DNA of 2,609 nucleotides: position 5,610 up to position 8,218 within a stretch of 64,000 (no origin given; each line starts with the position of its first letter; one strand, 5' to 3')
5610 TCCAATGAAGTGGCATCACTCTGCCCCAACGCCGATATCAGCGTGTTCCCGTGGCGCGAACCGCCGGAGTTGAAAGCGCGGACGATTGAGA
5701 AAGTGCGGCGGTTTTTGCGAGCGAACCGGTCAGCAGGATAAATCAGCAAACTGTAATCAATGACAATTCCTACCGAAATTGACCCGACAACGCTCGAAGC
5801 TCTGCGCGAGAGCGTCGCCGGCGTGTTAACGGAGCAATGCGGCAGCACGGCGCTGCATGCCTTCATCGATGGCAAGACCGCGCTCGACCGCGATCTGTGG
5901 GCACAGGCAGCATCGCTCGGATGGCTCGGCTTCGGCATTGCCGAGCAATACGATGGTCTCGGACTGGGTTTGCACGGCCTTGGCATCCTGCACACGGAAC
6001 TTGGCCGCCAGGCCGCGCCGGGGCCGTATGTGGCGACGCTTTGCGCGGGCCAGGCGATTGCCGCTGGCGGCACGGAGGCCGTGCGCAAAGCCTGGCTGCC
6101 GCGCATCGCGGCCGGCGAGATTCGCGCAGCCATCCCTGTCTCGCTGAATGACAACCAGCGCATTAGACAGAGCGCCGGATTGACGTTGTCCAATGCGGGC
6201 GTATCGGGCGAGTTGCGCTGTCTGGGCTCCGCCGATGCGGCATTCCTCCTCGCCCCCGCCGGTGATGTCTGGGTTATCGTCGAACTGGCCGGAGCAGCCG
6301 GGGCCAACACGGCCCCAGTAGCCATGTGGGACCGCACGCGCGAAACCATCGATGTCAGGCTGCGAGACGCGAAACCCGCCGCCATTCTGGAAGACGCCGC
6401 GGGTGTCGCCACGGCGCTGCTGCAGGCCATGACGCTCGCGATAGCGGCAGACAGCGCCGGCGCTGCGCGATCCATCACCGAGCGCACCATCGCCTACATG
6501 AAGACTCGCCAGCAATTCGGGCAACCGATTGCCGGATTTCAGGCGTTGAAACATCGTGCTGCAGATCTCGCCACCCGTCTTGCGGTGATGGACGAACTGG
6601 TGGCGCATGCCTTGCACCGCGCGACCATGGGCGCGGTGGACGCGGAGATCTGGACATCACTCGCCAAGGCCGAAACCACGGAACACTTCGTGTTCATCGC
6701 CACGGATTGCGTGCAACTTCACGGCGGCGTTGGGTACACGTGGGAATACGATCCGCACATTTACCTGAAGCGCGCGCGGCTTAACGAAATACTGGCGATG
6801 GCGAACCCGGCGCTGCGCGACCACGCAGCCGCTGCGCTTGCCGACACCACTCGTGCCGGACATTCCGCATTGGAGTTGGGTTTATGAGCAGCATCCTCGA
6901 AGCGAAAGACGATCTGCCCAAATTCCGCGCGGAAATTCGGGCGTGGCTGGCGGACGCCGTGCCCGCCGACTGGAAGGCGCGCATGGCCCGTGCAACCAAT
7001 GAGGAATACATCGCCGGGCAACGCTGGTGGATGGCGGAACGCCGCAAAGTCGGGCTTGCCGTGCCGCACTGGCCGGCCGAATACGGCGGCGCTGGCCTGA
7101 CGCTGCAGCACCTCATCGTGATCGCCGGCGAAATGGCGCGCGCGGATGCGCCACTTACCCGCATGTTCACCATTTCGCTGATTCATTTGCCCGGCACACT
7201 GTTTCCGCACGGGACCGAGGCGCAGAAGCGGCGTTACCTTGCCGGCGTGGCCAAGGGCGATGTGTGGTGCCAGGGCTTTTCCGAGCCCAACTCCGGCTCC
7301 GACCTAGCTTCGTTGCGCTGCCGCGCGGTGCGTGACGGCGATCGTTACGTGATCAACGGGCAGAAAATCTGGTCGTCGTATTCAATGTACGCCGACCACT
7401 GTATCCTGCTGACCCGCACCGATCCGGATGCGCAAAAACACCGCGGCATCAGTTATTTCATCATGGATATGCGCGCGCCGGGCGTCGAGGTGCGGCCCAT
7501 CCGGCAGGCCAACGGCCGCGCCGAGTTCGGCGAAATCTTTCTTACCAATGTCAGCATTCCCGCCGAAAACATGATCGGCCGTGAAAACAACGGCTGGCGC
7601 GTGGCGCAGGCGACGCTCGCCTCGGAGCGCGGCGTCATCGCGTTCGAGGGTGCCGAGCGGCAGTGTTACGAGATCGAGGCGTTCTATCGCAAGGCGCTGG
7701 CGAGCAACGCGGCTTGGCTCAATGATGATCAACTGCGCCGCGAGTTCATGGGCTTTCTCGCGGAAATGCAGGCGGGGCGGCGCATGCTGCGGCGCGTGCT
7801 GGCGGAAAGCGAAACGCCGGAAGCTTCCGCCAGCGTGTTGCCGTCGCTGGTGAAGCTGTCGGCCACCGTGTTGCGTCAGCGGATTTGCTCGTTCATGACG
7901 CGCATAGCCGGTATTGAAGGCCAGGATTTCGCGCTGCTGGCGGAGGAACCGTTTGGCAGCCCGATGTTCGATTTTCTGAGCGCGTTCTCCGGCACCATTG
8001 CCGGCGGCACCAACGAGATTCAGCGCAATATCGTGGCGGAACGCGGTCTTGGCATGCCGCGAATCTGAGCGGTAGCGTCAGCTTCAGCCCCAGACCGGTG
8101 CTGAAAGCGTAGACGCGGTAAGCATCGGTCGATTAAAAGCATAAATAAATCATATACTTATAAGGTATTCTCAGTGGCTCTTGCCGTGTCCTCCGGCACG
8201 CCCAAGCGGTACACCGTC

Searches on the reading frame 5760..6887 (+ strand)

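Call 22: search_protein_families(library=pfam, proteins=[window:5760-6887:+], max_evalue=0.00001)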
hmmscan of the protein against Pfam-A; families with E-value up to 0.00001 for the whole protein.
window:5760-6887:+ (375 aa): 3 families
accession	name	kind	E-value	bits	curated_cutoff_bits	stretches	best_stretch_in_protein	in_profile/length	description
PF00441.29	Acyl-CoA_dh_1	-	1.7e-25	90.4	22.4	1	216-346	6-135/150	Acyl-CoA dehydrogenase, C-terminal domain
PF02771.21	Acyl-CoA_dh_N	-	8.5e-18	65.2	22.9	1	12-120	4-113/113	Acyl-CoA dehydrogenase, N-terminal domain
PF08028.16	Acyl-CoA_dh_2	-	6.6e-06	26.9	22.7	1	227-327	2-111/134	Acyl-CoA dehydrogenase, C-terminal domain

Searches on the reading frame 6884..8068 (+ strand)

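Call 22: search_protein_families(library=pfam, proteins=[window:6884-8068:+], max_evalue=0.00001)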
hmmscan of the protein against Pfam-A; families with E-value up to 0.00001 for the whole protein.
window:6884-8068:+ (394 aa): 3 families
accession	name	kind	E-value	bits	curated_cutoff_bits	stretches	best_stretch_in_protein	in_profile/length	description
PF02770.24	Acyl-CoA_dh_M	-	8.2e-22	77.6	33.3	1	129-223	1-97/97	Acyl-CoA dehydrogenase, middle domain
PF02771.21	Acyl-CoA_dh_N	-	7.1e-16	59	22.9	1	13-126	6-113/113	Acyl-CoA dehydrogenase, N-terminal domain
PF00441.29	Acyl-CoA_dh_1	-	2.5e-14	54.1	22.4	1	235-388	1-149/150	Acyl-CoA dehydrogenase, C-terminal domain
